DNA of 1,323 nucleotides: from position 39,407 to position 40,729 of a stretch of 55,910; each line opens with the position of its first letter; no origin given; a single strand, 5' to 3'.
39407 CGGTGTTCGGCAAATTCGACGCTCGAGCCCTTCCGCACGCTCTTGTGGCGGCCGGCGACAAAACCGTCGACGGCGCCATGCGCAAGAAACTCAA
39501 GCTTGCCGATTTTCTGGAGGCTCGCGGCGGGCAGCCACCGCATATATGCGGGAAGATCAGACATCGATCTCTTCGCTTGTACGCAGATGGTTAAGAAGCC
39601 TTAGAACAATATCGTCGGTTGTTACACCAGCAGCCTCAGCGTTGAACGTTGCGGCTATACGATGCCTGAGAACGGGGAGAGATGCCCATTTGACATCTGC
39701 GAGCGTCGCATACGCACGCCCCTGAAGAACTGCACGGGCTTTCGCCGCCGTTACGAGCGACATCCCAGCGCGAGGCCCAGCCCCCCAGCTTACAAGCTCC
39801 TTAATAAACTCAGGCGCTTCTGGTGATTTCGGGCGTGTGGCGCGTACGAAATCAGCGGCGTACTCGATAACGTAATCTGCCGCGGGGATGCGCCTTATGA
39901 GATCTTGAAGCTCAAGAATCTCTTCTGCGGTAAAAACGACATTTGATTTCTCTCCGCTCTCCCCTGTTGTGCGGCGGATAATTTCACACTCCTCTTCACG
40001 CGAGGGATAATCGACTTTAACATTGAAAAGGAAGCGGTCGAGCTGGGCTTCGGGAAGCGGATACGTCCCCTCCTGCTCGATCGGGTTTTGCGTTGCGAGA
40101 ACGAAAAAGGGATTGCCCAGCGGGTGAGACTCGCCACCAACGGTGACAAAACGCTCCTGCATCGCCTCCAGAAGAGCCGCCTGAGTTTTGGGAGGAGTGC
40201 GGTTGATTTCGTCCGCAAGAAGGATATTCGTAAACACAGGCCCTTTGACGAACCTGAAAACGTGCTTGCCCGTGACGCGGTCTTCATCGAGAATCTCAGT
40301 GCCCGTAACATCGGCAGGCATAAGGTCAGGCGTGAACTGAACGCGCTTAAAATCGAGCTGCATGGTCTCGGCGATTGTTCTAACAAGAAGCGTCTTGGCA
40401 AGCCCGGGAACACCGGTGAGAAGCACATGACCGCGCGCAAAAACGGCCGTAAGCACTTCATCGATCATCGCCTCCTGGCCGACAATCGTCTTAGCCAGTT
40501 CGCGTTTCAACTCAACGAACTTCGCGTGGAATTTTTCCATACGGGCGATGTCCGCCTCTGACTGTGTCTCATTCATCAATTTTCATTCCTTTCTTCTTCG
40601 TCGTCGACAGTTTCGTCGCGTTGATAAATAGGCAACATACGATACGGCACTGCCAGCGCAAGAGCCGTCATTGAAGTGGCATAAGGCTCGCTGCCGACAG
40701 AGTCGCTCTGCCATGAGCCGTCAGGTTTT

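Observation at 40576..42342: One-polypeptide ECF sigma factor / TM helix / prenyltransferase-like sensor domain, with no separate anti-sigma gene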

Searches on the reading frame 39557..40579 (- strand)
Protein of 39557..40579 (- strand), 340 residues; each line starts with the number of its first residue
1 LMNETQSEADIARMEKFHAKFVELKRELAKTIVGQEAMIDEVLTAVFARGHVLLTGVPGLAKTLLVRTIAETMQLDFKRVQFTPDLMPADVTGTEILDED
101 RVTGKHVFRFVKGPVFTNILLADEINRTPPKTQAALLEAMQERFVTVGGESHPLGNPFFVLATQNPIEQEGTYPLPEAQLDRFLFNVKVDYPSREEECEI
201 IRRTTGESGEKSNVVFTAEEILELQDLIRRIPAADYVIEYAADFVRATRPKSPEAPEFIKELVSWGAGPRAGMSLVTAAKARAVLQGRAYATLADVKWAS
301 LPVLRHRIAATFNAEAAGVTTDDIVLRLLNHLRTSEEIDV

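Call 3: search_protein_families(library=pfam, proteins=[window:39557-40579:-], max_evalue=0.1)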
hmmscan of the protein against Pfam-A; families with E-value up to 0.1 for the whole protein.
window:39557-40579:- (340 aa): 10 families
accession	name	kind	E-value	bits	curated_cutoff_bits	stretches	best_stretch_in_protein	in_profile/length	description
PF07726.17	AAA_3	-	9.5e-64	213.6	27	1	51-185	1-131/131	ATPase family associated with various cellular activities (AAA)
PF17863.7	AAA_lid_2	-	6.3e-16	58.3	22.7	1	260-325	6-71/74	AAA lid domain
PF07728.20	AAA_5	-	3.5e-12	47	22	1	51-183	1-139/139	AAA domain (dynein-related subfamily)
PF20030.5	bpMoxR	-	8.8e-12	45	27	1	23-202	5-179/205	MoxR domain in the MoxR-vWA-beta-propeller ternary systems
PF00004.35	AAA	-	4.1e-06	27.7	21.2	1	52-166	1-111/131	ATPase family associated with various cellular activities (AAA)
PF05496.18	RuvB_N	-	2.8e-05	24.4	27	1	48-79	32-63/159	Holliday junction DNA helicase RuvB P-loop domain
PF00158.32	Sigma54_activat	-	8.9e-05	22.7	20.2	1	119-169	96-147/168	Sigma-54 interaction domain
PF00493.29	MCM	-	0.00095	18.8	23.3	1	25-166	33-173/224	MCM P-loop domain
PF13191.12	AAA_16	-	0.0024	18.8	32.6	1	33-76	3-51/167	AAA ATPase domain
PF01078.27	Mg_chelatase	-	0.064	13.1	20.3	0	30-71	3-44/207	Magnesium chelatase, subunit ChlI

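Call 4: search_protein_families(library=ncbifam, proteins=[window:39557-40579:-], max_evalue=0.1)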
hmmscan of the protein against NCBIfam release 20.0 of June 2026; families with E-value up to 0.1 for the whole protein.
window:39557-40579:- (340 aa): 18 families
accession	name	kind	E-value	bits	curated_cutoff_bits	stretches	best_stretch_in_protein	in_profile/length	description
TIGR02031.1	BchD-ChlD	equivalog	3.1e-12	46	499.55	1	52-310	19-273/608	magnesium chelatase ATPase subunit D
TIGR02442.1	Cob-chelat-sub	hypoth_equivalog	3.4e-10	39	779.45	1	118-310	129-312/641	putative cobaltochelatase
TIGR00764.1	lon_rel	equivalog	1.1e-08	34.1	516.6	1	26-74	14-62/608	ATP-dependent protease LonB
NF047784.1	MadB_ATPase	equivalog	7.6e-08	31.9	475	1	118-241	140-258/298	MadB family AAA-type ATPase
TIGR02640.1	gas_vesic_GvpN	equivalog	4.8e-07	29.6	266.8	1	120-214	109-207/262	gas vesicle protein GvpN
TIGR02030.1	BchI-ChlI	equivalog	7.3e-06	25.4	466.95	1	120-309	135-315/337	magnesium chelatase ATPase subunit I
NF000868.0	PRK00080.1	equivalog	2e-05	23.7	282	1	48-80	50-82/330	Holliday junction branch migration DNA helicase RuvB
TIGR00635.1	ruvB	equivalog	3.9e-05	22.8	299.05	1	50-92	31-73/305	Holliday junction branch migration DNA helicase RuvB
NF010054.0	PRK13531.1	equivalog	0.00022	20.4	681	1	16-256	6-246/498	ATPase RavA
TIGR02903.1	spore_lon_C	equivalog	0.0025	16.4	678.8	1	24-114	147-239/615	Lon family ATP-dependent protease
NF038308.1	RNA_repair_RtcR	equivalog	0.005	15.7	650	1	120-151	282-314/530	RNA repair transcriptional activator RtcR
NF006585.0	PRK09111.1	equivalog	0.016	13.8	604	1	31-86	41-99/616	DNA polymerase III subunit gamma/tau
NF009883.0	PRK13341.1-4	equivalog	0.016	13.1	668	1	49-159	55-153/729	AAA family ATPase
NF050807.1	TransRegFlbDCaul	equivalog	0.017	14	750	1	118-165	214-261/454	sigma-54-dependent transcriptional regulator FlbD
TIGR02639.1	ClpA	equivalog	0.029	12.6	993.15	1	18-81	445-519/734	ATP-dependent Clp protease ATP-binding subunit ClpA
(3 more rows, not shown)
